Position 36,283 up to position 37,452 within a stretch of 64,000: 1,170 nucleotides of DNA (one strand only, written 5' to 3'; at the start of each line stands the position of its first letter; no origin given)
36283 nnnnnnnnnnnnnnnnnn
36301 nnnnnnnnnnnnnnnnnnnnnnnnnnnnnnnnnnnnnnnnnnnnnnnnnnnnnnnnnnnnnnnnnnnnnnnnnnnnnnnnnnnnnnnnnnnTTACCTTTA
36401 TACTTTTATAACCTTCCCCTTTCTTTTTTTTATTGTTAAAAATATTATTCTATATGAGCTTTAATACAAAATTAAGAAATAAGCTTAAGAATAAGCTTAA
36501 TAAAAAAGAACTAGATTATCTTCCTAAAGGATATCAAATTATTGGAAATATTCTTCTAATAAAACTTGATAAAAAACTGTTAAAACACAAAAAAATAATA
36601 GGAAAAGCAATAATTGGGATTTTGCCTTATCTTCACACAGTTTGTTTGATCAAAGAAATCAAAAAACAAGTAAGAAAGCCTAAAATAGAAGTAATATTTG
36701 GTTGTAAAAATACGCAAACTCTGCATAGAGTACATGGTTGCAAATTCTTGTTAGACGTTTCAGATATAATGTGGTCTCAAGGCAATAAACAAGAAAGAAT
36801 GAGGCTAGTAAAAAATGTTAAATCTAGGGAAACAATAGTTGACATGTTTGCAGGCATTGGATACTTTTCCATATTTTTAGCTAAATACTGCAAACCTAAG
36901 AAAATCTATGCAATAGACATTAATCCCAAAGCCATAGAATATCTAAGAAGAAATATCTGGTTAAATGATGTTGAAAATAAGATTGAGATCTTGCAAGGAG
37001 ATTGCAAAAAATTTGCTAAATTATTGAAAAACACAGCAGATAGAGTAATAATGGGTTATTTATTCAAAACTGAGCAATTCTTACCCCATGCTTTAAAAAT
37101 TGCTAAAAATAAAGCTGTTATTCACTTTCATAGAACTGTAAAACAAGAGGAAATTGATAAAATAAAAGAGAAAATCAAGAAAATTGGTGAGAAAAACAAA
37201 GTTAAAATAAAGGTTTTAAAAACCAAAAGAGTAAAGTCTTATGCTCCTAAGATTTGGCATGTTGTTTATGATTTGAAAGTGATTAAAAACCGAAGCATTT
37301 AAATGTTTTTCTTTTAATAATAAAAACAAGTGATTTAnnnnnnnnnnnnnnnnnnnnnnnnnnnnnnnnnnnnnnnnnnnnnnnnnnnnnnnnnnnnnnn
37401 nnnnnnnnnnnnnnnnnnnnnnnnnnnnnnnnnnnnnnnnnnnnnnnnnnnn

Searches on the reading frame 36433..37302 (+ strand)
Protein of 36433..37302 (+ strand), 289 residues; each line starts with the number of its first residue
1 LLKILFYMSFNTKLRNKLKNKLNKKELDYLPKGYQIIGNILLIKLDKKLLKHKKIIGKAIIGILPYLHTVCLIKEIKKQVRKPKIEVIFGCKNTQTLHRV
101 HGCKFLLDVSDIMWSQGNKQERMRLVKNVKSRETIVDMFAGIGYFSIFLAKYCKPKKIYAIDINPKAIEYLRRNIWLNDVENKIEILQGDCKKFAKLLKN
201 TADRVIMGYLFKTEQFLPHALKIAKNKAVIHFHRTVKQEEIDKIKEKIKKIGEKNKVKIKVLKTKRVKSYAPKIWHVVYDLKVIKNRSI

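Call 82: search_protein_families(library=pfam, proteins=[window:36433-37302:+], max_evalue=0.01)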
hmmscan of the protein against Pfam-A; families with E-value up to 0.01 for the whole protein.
window:36433-37302:+ (289 aa): 19 families
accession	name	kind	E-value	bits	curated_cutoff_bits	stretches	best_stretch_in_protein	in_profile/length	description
PF02475.24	TRM5-TYW2_MTfase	-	4.8e-58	196.2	28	1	96-259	1-163/164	TRM5/TYW2 methyltransferase domain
PF25133.1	TYW2_N_2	-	6.2e-17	61.9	27.7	1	14-91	1-77/79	TYW2 N-terminal domain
PF13847.12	Methyltransf_31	-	8.1e-09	35.7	27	1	131-236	3-113/145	Methyltransferase domain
PF09445.16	Methyltransf_15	-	1.7e-08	34.7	22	1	133-202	2-69/165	RNA cap guanine-N2 methyltransferase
PF13649.12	Methyltransf_25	-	4.7e-08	34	27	1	135-211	1-74/97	Methyltransferase domain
PF05175.20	MTS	-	7e-08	32.7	23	1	126-206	24-103/170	Methyltransferase small domain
PF06325.19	PrmA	-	2.7e-07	30.8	22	1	127-233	157-259/296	Ribosomal protein L11 methyltransferase (PrmA)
PF02005.22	TRM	-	2.5e-06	27.4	27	1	129-201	47-120/376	N2,N2-dimethylguanosine tRNA methyltransferase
PF08241.18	Methyltransf_11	-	2.6e-06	28.4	21.2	1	140-221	5-80/95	Methyltransferase domain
PF12847.13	Methyltransf_18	-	3.9e-06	27.4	27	1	122-206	4-87/151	Methyltransferase domain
PF01728.25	FtsJ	-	9.8e-05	22.8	24.1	1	121-232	14-124/181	FtsJ-like methyltransferase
PF00398.26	RrnaAD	-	0.00015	21.4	24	1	128-195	27-89/263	Ribosomal RNA adenine dimethylase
PF01189.24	Methyltr_RsmB-F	-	0.00019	21.6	27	1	128-207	5-85/199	16S rRNA methyltransferase RsmB/F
PF03602.21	Cons_hypoth95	-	0.00039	20.6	24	1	131-260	41-171/182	Conserved hypothetical protein 95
PF00145.23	DNA_methylase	-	0.00069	19.6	22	1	134-196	2-57/324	C-5 cytosine-specific DNA methylase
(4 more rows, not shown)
